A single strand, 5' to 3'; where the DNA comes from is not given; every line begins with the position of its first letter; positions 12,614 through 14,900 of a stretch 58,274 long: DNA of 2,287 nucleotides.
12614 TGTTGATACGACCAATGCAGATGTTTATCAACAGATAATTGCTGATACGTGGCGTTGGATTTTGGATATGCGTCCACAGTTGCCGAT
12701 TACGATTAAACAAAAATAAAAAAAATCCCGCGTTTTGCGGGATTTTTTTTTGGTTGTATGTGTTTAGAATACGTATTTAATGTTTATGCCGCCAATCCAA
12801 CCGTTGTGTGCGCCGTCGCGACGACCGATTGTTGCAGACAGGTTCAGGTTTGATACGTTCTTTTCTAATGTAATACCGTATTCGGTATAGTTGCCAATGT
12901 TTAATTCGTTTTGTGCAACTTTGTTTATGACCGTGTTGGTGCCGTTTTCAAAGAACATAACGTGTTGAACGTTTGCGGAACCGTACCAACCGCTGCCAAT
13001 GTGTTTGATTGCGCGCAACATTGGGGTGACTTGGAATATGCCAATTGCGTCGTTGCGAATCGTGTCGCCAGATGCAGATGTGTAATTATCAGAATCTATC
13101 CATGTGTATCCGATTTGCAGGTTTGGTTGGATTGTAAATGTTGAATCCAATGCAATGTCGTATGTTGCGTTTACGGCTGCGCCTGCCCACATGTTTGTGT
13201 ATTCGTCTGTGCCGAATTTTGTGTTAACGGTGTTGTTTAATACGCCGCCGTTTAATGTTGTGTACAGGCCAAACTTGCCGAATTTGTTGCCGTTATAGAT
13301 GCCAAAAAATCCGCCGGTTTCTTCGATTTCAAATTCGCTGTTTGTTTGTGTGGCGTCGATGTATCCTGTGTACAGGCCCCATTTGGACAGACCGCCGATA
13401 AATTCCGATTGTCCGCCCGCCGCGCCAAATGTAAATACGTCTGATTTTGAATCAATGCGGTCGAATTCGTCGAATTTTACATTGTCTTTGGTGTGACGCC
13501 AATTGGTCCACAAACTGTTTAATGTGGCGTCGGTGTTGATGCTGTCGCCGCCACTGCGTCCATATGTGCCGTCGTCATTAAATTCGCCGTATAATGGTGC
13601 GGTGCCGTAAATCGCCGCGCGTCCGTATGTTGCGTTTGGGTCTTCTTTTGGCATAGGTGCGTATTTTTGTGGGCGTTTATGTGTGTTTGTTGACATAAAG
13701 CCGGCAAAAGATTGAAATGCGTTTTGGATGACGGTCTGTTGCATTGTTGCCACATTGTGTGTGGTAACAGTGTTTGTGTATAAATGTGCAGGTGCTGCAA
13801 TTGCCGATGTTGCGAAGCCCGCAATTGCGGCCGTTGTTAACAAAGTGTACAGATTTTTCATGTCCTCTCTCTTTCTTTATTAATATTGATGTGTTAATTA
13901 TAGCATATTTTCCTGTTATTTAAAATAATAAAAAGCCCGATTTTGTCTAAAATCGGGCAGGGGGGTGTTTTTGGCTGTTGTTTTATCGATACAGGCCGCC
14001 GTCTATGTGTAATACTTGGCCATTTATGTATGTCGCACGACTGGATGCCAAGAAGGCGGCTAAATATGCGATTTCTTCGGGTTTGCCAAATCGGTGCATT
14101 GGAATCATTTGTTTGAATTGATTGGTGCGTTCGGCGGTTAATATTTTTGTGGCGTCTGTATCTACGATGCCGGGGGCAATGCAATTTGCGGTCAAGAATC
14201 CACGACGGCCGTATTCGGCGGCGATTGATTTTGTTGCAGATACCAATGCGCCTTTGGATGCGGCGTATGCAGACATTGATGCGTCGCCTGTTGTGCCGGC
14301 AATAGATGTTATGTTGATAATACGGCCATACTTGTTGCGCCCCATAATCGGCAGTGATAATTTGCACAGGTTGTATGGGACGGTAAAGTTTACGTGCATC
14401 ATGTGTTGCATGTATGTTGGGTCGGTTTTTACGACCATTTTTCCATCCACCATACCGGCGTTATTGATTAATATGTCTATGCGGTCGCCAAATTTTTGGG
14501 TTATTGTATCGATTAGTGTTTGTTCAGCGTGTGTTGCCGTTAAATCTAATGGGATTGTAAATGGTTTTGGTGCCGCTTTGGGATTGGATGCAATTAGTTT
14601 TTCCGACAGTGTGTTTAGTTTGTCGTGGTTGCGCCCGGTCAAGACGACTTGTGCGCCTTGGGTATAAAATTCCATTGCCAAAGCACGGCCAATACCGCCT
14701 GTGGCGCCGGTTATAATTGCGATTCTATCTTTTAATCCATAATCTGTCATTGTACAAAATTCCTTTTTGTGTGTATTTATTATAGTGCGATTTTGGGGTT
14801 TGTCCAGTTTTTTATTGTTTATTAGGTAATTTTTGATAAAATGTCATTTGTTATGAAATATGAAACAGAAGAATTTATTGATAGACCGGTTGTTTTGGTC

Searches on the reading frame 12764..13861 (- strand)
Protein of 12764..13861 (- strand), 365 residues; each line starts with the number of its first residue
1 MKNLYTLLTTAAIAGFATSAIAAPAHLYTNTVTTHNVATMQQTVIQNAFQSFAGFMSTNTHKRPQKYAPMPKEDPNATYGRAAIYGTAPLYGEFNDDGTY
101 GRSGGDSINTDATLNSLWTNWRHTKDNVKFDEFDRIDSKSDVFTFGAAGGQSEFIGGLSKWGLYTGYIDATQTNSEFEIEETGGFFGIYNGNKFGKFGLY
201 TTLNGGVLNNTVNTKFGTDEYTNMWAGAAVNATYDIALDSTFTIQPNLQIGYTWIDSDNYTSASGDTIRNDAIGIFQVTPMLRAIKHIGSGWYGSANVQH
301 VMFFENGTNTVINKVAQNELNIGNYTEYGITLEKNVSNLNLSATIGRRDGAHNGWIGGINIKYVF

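Call 6: search_protein_families(library=pfam, proteins=[window:12764-13861:-], max_evalue=0.01)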
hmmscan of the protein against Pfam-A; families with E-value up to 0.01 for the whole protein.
window:12764-13861:- (365 aa): 1 family
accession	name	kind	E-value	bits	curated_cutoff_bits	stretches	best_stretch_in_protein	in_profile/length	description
PF03797.25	Autotransporter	-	1.3e-07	32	26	1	138-345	23-242/255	Autotransporter beta-domain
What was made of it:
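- On Autotransporter (type V secretion) passenger: A separate 365-aa gene at 12764-13861 (-) carries PF03797 (call 6).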

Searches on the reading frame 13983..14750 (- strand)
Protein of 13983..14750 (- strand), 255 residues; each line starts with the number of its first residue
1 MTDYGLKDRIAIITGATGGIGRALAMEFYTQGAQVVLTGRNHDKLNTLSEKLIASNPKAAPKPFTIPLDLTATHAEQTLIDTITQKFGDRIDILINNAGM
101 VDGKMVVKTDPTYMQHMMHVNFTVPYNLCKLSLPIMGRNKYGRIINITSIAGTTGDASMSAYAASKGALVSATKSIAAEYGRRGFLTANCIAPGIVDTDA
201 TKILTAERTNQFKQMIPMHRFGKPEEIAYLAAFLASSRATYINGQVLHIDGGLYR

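Call 20: search_protein_families(library=pfam, proteins=[window:13983-14750:-], max_evalue=0.01)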
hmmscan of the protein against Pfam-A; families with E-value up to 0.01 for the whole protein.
window:13983-14750:- (255 aa): 8 families
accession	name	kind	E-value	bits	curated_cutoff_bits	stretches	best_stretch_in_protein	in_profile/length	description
PF13561.12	adh_short_C2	-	4.4e-57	193.8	27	1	15-253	1-235/236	Enoyl-(Acyl carrier protein) reductase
PF00106.31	adh_short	-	5.6e-50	170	26.6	1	10-206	2-192/195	short chain dehydrogenase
PF08659.16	KR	-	1.2e-12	48.5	22.6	1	12-168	4-155/180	KR domain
PF01370.27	Epimerase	-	4.6e-09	36.5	20.9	1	12-190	2-172/240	NAD dependent epimerase/dehydratase family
PF23441.1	SDR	-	1.8e-06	28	27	1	10-202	9-200/258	SDR-like rossmann domain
PF13460.12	NAD_binding_10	-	0.00024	21.5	27.2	1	15-50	1-37/184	NAD(P)H-binding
PF03807.23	F420_oxidored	-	0.00072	20.5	21.6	1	9-53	1-45/94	NADP oxidoreductase coenzyme F420-dependent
PF16363.11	GDP_Man_Dehyd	-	0.0025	17.8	27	0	12-82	1-73/332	GDP-mannose 4,6 dehydratase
